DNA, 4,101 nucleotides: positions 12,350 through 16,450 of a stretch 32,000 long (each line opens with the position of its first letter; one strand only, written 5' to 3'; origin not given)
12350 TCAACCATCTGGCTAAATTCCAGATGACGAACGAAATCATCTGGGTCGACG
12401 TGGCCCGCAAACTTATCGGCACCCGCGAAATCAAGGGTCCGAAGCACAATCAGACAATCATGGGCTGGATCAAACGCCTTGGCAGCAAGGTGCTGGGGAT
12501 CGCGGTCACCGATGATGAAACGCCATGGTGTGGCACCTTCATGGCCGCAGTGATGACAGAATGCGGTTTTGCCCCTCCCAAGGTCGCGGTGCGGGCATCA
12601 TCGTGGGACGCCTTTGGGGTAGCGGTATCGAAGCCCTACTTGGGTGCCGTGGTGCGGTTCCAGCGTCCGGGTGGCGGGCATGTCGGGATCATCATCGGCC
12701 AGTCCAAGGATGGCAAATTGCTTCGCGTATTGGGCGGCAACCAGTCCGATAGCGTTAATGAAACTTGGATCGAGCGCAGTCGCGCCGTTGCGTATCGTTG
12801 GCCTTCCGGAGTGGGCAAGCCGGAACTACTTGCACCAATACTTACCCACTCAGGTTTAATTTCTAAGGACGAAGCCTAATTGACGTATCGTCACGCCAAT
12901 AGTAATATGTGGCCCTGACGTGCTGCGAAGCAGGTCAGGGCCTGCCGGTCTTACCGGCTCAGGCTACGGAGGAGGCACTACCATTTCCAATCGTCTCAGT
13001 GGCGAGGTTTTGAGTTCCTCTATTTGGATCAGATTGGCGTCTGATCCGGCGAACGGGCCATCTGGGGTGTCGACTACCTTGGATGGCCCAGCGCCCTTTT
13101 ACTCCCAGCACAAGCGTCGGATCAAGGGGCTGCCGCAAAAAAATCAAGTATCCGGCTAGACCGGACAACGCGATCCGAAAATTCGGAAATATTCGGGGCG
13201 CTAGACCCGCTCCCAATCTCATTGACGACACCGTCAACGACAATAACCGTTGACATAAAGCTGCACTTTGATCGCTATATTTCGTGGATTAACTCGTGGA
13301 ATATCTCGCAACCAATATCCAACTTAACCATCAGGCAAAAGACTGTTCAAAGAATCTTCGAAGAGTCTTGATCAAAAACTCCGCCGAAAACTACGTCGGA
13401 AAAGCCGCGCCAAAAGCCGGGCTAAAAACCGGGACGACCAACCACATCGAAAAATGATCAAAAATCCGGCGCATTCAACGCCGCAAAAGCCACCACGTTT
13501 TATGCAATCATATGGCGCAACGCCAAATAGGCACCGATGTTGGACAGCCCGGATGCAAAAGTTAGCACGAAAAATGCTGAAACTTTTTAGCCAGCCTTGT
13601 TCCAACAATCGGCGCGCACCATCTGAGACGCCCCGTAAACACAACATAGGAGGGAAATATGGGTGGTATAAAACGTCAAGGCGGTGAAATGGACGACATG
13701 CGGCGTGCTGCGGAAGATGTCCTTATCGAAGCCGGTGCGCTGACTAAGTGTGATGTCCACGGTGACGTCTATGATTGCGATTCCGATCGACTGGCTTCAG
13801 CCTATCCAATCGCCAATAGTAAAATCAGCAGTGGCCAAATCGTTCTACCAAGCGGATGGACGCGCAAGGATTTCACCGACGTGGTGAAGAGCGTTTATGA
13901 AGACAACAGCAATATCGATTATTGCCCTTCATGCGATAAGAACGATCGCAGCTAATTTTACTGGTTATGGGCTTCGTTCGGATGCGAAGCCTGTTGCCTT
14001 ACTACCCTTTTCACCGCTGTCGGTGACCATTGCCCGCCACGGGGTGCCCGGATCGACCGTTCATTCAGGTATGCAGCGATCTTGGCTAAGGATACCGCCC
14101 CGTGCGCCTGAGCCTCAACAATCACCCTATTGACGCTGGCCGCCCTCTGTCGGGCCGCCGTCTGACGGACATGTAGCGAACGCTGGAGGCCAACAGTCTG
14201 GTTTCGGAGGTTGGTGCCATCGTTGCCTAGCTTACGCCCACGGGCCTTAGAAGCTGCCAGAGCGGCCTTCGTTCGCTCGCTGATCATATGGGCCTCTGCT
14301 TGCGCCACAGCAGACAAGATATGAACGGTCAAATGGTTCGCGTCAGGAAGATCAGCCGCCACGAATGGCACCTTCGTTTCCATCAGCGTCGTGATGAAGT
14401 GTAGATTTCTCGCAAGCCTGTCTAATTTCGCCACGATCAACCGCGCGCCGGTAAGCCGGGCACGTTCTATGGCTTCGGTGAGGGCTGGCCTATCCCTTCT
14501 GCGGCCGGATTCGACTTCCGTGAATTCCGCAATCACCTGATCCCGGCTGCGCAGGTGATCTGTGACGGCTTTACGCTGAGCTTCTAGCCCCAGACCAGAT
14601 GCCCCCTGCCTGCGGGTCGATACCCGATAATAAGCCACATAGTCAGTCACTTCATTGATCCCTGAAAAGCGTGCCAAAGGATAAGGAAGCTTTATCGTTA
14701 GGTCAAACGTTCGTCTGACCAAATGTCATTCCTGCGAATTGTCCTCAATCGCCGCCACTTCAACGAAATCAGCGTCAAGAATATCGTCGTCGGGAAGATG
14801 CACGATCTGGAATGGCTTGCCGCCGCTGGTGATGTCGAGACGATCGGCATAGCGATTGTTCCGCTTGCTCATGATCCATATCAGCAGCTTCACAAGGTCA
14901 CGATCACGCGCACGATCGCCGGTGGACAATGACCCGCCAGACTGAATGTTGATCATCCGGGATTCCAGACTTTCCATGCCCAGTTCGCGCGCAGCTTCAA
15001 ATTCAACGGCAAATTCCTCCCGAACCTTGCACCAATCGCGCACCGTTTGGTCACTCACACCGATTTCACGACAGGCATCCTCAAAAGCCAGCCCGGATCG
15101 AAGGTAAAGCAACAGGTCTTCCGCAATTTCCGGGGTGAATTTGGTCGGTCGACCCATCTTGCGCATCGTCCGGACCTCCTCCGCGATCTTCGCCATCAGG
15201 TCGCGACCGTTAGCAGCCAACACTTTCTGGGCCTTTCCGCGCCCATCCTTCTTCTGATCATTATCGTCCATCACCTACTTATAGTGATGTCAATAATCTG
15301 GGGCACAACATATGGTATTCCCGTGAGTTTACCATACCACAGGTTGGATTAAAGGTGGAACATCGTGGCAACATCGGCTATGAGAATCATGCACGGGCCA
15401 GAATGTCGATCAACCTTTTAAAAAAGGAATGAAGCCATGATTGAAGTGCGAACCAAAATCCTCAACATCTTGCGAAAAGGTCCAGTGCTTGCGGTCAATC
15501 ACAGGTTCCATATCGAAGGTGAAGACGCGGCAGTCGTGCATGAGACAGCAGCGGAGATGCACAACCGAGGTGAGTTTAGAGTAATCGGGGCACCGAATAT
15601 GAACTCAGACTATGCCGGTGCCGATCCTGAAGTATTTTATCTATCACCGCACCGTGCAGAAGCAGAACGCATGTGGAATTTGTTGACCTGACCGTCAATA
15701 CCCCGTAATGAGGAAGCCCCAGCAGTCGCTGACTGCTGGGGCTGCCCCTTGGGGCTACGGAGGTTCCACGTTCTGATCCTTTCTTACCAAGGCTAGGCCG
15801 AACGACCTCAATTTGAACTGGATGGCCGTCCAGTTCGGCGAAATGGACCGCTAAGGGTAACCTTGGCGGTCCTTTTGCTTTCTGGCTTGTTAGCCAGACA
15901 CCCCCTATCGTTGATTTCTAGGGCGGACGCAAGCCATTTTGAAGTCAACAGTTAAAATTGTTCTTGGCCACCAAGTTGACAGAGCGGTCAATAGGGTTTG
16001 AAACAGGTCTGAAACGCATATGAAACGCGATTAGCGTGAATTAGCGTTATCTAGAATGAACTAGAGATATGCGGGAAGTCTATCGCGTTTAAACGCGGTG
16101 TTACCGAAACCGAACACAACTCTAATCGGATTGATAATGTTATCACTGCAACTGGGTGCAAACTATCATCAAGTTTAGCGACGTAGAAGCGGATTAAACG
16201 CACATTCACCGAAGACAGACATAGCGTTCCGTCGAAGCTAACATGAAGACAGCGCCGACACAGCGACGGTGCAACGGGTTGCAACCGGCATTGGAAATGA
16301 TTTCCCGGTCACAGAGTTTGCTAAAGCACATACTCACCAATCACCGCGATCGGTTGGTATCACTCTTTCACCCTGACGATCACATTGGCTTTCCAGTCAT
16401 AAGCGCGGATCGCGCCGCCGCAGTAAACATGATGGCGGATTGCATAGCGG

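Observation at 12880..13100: Two diverged, promoter-equipped copies of a ~170-190 nt structured RNA with compensatory stem changes (copy A here, copy B at 15683-15883)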

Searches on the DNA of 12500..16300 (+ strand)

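Call 5: search_rna_families(source=window, start=12500, end=16300, threshold=evalue, max_evalue=10, show_alignments=4)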
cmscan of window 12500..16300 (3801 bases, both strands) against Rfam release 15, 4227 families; matches with E-value up to 10: 3.
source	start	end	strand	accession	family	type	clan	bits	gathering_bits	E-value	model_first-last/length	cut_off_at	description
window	12545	12589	+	RF00325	SNORD53_SNORD92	Gene; snRNA; snoRNA; CD-box;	CL00063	18.6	46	3.6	1-78/78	no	Small nucleolar RNA SNORD53/SNORD92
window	12661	12701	-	RF00189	SNORD95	Gene; snRNA; snoRNA; CD-box;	-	16.3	55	6.3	1-68/68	no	Small nucleolar RNA SNORD95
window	15234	15278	-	RF01139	sR2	Gene; snRNA; snoRNA; CD-box;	-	14.3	42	7.8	1-57/57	no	Small nucleolar RNA sR2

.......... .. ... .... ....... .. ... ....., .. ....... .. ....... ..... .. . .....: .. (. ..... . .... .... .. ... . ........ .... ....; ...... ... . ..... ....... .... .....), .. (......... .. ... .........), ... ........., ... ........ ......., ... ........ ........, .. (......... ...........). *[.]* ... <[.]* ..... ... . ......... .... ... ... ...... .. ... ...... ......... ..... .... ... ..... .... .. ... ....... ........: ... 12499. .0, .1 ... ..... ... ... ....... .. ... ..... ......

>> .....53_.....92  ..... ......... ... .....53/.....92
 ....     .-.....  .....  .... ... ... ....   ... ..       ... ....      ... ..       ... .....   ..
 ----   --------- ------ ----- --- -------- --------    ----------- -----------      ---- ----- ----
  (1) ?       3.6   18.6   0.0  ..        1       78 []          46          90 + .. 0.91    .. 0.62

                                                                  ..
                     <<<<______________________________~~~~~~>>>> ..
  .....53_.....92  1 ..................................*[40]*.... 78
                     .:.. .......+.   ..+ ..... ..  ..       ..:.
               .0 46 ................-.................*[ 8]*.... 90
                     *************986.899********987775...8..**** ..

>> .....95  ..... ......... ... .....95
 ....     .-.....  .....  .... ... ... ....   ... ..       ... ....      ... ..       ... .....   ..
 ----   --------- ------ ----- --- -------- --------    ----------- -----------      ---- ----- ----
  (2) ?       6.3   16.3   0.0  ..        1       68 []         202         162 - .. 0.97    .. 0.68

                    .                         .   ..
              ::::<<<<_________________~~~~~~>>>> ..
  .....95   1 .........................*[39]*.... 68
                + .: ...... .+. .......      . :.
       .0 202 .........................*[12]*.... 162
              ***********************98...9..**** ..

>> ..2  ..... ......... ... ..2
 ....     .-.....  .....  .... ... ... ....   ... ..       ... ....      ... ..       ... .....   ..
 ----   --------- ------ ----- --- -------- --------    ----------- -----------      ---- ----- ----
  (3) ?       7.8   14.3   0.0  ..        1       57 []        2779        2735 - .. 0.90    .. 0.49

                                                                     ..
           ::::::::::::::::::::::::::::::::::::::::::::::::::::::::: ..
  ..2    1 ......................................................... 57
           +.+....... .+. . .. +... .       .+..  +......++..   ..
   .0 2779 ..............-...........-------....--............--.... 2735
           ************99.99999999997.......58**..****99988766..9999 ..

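Call 25: build_rna_model(alignment_id=A3, structure=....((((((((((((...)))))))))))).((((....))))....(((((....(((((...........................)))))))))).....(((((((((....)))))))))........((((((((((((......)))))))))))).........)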
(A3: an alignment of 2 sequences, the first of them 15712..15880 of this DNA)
Model R1 built from alignment A3 (2 sequences, 173 columns); structure: as given.
model positions 173; base pairs 47; branch points 4; effective number of sequences 0.93; information 0.589 bits per position. Calibrated on 0.2 Mb of random sequence (short: E-values are rough).
structure used (alignment columns):
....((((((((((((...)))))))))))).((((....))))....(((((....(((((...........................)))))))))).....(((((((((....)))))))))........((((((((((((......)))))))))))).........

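Call 26: search_with_rna_model(model_id=R1, sources=[window, L001, L002, L003, L004, L005, L006, L007, L008, L009, L010, L011, L012, L013, L014, L015, L016, L017, L018, L019, L020, L021, L022, L023, L024, L025, L026, L027, L028, L029, L030, L031, L032, L033, L034, L035, L036, L037, L038, L039, L040, L041, L042, L043, L044, L045, L046, L047, L048, L049, L050, L051, L052, L053, L054, L055, L056, L057, L058, L059, L060, L061, L062, L063, L064, L065, L066, L067, L068, L069, L070], max_evalue=1, show_alignments=4, make_alignment=true)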
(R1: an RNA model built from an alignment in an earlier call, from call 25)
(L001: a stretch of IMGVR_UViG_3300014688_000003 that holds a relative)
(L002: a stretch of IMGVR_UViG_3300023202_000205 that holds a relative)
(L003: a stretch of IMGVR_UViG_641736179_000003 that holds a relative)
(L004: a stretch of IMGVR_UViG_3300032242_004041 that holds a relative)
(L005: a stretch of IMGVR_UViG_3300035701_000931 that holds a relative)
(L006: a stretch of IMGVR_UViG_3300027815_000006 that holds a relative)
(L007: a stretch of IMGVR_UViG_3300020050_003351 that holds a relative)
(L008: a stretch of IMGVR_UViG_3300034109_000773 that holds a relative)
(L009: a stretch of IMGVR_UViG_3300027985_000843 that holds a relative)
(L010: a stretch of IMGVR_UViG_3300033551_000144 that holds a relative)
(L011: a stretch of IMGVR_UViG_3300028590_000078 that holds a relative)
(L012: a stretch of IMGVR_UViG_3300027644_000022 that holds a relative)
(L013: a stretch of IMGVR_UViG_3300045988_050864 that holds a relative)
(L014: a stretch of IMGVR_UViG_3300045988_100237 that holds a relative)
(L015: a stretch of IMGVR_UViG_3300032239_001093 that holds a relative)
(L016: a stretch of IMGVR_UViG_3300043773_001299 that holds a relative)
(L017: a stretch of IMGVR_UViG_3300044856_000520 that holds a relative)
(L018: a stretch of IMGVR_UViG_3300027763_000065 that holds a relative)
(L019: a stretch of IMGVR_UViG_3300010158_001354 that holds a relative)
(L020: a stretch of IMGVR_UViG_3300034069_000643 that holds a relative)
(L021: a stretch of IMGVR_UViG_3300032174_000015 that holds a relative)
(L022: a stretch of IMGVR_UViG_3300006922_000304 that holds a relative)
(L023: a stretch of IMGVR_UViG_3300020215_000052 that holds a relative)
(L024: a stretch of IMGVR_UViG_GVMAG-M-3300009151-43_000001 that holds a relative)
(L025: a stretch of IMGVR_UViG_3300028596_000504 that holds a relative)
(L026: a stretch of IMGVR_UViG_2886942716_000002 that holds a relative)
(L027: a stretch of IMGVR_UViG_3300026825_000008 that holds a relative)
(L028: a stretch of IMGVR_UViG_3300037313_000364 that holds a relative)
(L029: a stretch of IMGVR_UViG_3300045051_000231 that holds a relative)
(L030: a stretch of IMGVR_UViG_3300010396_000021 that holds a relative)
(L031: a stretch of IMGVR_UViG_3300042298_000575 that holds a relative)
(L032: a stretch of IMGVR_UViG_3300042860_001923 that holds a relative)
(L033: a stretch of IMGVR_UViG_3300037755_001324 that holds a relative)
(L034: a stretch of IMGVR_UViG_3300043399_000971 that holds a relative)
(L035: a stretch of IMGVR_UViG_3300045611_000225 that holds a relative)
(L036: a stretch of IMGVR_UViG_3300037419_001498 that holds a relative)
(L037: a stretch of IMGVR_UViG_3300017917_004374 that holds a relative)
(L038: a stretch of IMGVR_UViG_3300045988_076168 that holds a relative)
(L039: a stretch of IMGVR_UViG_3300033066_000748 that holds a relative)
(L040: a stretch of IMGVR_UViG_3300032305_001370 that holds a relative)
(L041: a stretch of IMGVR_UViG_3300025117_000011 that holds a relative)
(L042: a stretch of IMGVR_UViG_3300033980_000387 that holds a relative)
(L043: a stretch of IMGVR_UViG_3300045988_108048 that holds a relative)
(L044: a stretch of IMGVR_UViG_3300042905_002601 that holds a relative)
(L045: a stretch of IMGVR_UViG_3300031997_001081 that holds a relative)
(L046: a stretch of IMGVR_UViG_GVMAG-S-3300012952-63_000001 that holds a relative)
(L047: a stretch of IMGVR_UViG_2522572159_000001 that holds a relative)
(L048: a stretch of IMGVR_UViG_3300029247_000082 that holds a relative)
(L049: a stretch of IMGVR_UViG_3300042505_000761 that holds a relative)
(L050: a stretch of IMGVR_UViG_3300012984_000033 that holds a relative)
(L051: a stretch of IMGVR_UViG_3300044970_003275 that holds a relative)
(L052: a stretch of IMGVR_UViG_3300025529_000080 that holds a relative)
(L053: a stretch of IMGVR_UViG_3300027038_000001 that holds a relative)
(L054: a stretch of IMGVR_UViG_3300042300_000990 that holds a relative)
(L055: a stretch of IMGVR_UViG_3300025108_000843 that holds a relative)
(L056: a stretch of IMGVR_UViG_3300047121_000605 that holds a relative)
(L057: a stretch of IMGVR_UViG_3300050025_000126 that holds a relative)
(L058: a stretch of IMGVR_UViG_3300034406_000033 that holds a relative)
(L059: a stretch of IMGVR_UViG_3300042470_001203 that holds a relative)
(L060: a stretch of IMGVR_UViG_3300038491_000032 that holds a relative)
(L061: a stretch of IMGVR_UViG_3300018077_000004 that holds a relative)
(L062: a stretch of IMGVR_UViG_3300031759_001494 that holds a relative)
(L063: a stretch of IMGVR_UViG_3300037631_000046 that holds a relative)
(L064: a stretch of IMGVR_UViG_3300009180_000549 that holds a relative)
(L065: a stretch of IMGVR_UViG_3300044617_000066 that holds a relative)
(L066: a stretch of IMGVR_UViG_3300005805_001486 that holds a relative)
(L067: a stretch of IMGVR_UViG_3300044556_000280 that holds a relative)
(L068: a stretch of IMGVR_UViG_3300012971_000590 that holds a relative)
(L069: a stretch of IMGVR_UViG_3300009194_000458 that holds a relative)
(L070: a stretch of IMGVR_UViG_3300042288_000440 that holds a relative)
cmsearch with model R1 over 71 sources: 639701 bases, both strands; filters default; matches with E-value up to 1: 6.
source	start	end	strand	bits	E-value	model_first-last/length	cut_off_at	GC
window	15712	15881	+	199.7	3.3e-60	1-173/173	no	0.58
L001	721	893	+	189.9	3.8e-57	1-173/173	no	0.62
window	12908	13097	+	49.2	4.4e-13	1-173/173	no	0.6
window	15625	15746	-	29.4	7.2e-07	1-173/173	no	0.53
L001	643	755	-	23.3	5.9e-05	1-173/173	no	0.54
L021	197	272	-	11.1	0.37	1-173/173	no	0.67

Alignment A4: 6 matches aligned to the model, 222 columns, each read 5' to 3' on its own strand. Consensus structure (alignment columns), stored with it:
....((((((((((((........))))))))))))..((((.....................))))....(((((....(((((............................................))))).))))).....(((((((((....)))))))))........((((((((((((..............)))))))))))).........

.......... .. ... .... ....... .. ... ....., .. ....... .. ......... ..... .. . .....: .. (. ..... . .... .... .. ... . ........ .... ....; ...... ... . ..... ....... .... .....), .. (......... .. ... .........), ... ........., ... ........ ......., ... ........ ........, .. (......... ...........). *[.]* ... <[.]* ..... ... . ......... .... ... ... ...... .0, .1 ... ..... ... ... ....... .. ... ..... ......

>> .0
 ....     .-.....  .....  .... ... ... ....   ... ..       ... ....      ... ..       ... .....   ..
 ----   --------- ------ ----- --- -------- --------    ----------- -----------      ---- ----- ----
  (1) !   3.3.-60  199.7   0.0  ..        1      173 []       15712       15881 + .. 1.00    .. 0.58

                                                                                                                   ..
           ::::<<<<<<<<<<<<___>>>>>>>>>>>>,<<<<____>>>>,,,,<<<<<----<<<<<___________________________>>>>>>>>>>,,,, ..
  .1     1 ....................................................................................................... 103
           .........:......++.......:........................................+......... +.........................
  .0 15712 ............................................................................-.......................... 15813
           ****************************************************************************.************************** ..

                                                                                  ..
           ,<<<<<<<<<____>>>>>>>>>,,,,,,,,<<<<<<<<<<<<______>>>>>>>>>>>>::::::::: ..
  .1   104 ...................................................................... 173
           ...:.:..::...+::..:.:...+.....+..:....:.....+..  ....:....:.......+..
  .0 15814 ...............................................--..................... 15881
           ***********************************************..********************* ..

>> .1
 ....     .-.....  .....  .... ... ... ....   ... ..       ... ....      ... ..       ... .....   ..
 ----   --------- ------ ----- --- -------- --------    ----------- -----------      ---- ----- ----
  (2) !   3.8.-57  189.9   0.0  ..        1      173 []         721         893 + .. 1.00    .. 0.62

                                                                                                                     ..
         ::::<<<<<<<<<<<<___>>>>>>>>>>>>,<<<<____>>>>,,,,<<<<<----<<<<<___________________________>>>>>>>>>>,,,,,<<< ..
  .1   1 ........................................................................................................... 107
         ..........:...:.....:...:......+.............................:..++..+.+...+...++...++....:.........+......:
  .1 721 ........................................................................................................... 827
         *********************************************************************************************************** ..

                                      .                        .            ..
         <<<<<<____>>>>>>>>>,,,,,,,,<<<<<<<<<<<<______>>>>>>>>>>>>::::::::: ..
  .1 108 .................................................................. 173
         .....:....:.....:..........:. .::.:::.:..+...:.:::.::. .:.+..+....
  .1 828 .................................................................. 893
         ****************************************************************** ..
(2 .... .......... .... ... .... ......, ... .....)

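Call 34: search_with_rna_model(model_id=R1, sources=[L071, L072, L073, L074, L075, L076, L077, L078, L079, L080, L081, L082, L083, L084, L085, L086, L087, L088, L089, L090, L091, L092, L093, L094, L095, L096, L097, L098, L099, L100, L101, L102, L103, L104, L105, L106, L107, L108, L109, L110, L111, L112, L113, L114, L115, L116, L117], max_evalue=1, show_alignments=0)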
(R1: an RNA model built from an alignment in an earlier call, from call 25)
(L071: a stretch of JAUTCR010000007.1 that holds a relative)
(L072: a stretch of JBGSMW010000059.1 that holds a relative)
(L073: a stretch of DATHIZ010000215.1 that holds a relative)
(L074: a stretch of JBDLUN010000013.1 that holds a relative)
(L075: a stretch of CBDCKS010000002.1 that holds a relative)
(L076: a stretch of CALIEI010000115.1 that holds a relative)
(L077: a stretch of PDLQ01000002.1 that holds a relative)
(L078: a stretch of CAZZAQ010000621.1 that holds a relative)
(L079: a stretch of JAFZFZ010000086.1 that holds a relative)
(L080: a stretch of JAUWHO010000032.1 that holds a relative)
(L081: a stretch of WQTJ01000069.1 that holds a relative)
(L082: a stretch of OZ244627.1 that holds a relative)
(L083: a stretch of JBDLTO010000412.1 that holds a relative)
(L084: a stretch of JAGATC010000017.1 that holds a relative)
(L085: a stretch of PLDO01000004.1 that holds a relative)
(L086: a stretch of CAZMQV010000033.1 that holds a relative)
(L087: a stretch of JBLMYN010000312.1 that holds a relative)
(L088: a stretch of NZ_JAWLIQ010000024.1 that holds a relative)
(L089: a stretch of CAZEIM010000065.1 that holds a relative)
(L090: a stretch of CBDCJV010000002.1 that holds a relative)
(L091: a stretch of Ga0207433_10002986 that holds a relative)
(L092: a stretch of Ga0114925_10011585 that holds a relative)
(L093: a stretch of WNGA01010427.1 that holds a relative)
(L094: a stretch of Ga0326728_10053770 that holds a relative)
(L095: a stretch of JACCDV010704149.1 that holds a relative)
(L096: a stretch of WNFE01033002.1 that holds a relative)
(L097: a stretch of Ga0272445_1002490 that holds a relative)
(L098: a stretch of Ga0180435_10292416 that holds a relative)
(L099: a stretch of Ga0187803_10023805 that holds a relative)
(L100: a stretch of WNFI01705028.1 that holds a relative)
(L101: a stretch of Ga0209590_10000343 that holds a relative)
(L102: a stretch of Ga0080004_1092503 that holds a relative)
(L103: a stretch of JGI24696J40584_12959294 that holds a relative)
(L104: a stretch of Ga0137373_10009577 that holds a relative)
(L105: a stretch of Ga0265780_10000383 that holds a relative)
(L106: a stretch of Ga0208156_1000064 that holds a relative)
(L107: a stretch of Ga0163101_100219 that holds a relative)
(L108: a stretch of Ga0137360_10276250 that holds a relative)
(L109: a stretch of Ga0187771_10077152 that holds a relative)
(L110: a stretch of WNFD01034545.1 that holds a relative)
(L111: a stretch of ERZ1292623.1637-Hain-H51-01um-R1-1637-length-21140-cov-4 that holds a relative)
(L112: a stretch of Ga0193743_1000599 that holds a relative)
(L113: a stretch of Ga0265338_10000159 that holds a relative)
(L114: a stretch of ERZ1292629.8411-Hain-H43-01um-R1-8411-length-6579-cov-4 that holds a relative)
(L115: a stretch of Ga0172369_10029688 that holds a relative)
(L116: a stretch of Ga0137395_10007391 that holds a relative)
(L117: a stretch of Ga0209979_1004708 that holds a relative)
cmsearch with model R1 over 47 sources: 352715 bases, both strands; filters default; matches with E-value up to 1: 4.
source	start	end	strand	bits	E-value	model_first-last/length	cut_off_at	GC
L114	4526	4698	+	189.9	2.1e-57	1-173/173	no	0.62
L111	1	126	-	143.3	8.7e-43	1-126/173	3'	0.65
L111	92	204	+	23.3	3.2e-05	1-173/173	no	0.54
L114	4448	4560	-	23.3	3.2e-05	1-173/173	no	0.54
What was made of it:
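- Checked: It finds nothing real in about 1 Mb of decoy loci (calls 26, 34).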

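Call 52: search_dna_similar(query=window:15683-15885:+, collection=plasmids, mode=distant, max_evalue=1)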
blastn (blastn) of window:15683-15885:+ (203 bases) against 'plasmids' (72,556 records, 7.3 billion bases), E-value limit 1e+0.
Records with a match: 2; places in all: 2; records where one place covers at least 80% of the query: 0.
Best place of each record, by identity: 95-99% 1; 80-90% 1.
By first word of the organism name: Halomicrobium 1; Streptomyces 1.
By predicted mobility (MOB-suite, as given by PLSDB): non-mobilizable 1; mobilizable 1.
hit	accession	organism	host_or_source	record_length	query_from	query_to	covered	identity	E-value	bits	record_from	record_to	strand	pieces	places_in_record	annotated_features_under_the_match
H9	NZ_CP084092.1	Halomicrobium urmianum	cell culture,salt lake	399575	135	166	16%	87.5%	6e-1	41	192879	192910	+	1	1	molybdopterin-dependent oxidoreductase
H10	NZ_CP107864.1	Streptomyces europaeiscabiei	-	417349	57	81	12%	96.0%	6e-1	42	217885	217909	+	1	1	none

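Call 53: search_dna_similar(query=window:12880-13100:+, collection=plasmids, mode=distant, max_evalue=1)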
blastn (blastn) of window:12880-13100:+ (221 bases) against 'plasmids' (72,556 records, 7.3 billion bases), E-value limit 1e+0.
No match.
